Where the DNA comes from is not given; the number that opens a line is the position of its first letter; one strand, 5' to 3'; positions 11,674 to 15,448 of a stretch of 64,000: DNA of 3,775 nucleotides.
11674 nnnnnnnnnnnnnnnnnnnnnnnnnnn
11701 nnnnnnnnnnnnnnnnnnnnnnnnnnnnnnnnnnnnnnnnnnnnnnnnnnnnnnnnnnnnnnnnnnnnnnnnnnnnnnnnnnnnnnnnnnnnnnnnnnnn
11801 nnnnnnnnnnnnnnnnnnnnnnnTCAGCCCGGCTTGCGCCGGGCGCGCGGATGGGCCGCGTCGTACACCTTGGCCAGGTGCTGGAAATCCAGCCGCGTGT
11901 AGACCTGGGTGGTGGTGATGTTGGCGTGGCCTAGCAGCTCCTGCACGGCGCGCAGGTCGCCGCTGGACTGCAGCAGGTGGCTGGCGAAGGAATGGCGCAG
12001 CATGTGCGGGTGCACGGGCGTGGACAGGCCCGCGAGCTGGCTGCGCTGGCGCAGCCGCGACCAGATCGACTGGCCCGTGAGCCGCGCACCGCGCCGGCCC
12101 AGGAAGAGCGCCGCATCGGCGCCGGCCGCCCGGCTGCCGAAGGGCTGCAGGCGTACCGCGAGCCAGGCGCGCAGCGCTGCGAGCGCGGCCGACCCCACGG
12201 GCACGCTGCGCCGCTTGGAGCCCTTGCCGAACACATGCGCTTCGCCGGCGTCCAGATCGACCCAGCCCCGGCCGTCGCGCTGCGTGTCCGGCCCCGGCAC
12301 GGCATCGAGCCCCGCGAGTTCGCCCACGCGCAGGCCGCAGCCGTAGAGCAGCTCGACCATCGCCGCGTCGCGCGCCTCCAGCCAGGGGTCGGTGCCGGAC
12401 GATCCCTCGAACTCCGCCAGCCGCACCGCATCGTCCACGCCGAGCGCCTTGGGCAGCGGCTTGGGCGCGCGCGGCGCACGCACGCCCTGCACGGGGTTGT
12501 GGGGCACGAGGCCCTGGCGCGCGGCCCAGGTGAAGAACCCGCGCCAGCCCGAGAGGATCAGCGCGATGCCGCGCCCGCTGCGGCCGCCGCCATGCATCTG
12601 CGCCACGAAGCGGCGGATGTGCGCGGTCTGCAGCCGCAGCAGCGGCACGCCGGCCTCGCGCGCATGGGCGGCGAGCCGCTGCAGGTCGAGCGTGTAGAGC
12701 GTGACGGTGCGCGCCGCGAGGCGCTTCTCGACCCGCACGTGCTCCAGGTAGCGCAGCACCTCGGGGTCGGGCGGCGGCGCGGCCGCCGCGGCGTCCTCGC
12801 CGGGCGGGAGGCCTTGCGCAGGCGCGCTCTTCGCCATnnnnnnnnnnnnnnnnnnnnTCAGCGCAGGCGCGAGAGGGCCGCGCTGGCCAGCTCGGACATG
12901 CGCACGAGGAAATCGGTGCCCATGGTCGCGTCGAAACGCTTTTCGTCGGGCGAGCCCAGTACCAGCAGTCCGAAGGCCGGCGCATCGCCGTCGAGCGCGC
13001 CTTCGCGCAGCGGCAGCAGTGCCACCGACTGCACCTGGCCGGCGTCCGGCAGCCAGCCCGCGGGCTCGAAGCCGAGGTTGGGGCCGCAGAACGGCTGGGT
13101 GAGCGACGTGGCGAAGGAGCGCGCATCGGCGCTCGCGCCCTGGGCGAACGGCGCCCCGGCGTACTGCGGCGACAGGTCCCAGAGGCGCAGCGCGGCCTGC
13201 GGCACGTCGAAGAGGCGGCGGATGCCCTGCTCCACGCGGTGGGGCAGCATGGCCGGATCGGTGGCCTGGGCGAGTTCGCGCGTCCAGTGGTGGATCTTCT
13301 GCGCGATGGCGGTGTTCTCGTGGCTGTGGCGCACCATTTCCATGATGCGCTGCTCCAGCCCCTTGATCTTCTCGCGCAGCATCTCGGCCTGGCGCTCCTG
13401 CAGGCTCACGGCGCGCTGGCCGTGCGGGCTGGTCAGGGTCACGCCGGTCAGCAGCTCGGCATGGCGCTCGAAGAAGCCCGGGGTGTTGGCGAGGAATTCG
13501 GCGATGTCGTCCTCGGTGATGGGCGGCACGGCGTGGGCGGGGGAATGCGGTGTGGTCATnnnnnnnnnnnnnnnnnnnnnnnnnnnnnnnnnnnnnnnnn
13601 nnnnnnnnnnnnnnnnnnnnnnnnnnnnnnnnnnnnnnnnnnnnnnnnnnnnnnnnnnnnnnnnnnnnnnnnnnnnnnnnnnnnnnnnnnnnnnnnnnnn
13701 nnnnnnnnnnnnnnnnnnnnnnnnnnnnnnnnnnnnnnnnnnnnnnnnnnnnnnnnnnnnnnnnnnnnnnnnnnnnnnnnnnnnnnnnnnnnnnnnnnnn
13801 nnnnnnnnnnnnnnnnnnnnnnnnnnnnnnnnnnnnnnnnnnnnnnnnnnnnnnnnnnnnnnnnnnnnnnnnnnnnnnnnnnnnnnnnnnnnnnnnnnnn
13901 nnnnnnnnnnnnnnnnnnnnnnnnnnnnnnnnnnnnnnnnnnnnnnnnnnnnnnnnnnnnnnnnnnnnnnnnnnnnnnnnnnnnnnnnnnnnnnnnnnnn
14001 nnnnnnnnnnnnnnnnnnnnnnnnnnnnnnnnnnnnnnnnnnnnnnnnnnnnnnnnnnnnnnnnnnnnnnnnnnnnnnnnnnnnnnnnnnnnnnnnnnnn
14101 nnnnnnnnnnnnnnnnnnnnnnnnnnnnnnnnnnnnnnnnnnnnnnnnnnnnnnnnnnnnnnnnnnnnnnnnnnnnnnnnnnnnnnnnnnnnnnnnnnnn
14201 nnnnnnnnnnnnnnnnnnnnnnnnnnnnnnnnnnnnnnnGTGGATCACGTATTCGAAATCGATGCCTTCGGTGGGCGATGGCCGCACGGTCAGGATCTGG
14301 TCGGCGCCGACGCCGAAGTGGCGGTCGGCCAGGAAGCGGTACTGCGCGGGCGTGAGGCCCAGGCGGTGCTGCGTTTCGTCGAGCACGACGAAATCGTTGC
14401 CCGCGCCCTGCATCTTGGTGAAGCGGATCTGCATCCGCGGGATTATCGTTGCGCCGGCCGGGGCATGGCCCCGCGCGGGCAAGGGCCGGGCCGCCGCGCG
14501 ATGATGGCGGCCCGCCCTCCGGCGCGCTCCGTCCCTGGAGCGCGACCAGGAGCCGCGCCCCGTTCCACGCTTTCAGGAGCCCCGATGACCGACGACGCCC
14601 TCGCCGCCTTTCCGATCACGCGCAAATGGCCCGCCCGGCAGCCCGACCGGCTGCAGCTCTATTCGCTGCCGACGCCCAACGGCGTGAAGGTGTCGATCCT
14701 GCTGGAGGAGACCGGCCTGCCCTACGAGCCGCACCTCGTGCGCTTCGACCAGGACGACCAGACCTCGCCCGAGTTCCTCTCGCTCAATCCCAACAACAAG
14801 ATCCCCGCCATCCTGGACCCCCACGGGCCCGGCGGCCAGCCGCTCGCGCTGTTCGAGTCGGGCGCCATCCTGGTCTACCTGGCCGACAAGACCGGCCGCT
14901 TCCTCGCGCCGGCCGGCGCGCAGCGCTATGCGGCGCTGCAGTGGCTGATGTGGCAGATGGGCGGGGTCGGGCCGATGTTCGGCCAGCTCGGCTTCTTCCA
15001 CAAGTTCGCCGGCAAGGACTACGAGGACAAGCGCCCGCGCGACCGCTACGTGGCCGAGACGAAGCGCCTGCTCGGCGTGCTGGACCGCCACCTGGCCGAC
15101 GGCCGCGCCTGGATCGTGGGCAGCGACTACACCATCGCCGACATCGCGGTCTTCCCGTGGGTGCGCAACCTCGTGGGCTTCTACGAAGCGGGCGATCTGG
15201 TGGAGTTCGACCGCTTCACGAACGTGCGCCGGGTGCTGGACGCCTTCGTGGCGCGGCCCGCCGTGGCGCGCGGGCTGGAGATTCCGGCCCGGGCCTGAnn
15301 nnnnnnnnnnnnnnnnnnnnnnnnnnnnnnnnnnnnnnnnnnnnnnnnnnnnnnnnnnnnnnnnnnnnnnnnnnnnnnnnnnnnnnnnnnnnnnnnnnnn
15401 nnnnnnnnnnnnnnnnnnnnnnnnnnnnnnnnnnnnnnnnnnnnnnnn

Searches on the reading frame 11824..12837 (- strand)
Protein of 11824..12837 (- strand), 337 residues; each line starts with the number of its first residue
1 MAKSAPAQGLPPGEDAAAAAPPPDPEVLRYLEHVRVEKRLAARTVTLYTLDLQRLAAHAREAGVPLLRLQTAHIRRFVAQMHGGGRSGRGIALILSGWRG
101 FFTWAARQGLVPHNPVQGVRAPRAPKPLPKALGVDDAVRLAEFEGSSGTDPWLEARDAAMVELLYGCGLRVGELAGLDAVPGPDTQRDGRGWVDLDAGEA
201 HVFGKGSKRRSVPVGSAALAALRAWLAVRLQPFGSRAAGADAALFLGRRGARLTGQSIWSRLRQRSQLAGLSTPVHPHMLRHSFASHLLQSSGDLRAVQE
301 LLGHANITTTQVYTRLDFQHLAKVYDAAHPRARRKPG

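Call 88: search_protein_families(library=pfam, proteins=[window:11824-12837:-], max_evalue=0.00001)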
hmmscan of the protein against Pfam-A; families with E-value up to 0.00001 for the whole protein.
window:11824-12837:- (337 aa): 2 families
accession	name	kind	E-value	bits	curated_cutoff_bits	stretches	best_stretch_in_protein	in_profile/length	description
PF00589.27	Phage_integrase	-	2.8e-39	135.1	27.1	1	153-320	20-172/172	Phage integrase family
PF02899.23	Phage_int_SAM_1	-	1.9e-13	50.9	22.3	1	29-109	3-83/83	Phage integrase, N-terminal SAM-like domain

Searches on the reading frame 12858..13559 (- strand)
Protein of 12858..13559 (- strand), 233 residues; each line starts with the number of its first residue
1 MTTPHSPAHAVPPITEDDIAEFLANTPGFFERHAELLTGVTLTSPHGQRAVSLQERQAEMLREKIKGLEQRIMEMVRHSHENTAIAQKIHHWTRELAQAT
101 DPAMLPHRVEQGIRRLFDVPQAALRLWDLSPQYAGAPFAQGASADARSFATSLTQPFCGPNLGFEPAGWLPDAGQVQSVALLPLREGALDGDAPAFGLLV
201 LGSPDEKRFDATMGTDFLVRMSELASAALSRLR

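Call 88: search_protein_families(library=pfam, proteins=[window:12858-13559:-], max_evalue=0.00001)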
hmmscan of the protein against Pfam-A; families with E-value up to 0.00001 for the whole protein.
window:12858-13559:- (233 aa): 1 family
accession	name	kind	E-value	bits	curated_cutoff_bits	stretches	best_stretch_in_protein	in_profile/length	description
PF04340.18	DUF484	-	4.2e-25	89.2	24.2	1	14-230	6-215/219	Protein of unknown function, DUF484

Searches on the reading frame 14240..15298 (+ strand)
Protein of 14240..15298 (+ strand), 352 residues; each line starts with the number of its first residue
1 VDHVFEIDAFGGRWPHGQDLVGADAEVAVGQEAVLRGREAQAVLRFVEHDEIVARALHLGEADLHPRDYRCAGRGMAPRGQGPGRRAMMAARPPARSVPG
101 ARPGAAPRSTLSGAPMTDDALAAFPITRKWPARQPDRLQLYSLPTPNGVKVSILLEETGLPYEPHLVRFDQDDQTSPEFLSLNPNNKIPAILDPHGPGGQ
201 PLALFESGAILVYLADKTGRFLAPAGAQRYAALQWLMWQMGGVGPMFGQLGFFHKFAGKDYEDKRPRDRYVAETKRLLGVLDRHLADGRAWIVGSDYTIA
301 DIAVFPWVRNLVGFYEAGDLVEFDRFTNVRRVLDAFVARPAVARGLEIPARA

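Call 88: search_protein_families(library=pfam, proteins=[window:14240-15298:+], max_evalue=0.00001)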
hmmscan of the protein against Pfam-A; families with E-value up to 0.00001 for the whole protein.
window:14240-15298:+ (352 aa): 6 families
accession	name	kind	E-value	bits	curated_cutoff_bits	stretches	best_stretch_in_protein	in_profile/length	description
PF02798.26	GST_N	-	5.6e-13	49.5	20.9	1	138-215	3-75/76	Glutathione S-transferase, N-terminal domain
PF13409.12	GST_N_2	-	8.7e-12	45.9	25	1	146-216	3-69/70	Glutathione S-transferase, N-terminal domain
PF13410.11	GST_C_2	-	3.4e-10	40.3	24.9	1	267-335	4-69/69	Glutathione S-transferase, C-terminal domain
PF13417.12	GST_N_3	-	3.8e-09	37.2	22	1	140-217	1-70/75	Glutathione S-transferase, N-terminal domain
PF00043.30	GST_C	-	3e-07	31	20.7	1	261-340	18-93/93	Glutathione S-transferase, C-terminal domain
PF14497.11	GST_C_3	-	2.2e-06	28.3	21.6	1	257-343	8-98/104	Glutathione S-transferase, C-terminal domain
